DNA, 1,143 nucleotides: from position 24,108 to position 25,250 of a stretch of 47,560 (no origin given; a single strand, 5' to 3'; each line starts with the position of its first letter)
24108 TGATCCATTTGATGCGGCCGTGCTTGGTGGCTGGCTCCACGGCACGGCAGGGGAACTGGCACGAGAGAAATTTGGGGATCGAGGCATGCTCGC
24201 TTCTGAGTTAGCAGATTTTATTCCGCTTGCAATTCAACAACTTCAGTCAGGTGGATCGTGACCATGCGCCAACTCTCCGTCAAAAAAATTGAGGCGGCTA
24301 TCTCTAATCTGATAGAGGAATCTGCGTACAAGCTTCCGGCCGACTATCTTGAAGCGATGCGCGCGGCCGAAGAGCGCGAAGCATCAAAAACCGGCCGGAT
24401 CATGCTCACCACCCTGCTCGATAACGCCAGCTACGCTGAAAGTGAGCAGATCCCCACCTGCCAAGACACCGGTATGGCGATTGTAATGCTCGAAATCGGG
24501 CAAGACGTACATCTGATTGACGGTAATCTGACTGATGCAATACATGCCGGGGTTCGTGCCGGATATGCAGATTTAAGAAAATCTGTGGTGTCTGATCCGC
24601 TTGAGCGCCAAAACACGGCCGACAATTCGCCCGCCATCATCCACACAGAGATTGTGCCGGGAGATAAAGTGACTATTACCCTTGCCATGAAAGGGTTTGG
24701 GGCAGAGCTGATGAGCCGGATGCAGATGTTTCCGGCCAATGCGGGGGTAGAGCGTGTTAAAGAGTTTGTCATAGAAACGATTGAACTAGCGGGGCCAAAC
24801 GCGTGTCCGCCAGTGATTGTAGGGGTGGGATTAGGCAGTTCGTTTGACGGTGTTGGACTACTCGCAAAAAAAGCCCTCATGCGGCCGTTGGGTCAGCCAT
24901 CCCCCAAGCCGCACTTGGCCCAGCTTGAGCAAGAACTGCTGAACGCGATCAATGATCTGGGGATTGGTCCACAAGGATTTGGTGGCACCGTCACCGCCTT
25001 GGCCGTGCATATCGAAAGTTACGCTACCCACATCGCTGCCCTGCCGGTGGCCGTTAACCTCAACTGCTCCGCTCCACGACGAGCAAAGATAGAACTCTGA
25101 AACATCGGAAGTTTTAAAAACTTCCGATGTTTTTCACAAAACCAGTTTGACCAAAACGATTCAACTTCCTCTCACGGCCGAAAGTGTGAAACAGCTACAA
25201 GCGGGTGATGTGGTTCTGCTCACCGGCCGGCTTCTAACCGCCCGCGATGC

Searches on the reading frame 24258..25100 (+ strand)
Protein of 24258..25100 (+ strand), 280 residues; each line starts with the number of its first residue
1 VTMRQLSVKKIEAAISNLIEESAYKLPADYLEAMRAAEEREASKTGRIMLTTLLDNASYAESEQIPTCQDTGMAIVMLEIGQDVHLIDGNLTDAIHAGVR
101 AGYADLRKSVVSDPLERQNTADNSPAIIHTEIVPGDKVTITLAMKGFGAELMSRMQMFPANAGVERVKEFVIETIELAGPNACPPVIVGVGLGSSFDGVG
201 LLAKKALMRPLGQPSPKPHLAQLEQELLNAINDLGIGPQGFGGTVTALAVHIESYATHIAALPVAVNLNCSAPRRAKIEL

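Call 65: search_protein_families(library=pfam, proteins=[window:24258-25100:+], max_evalue=0.00001)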
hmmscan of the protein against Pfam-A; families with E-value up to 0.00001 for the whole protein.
window:24258-25100:+ (280 aa): 1 family
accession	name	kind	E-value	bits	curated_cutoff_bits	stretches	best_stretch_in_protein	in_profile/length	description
PF05681.19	Fumerase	-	2.2e-105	352.3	25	1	14-278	3-269/270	Fumarate hydratase (Fumerase)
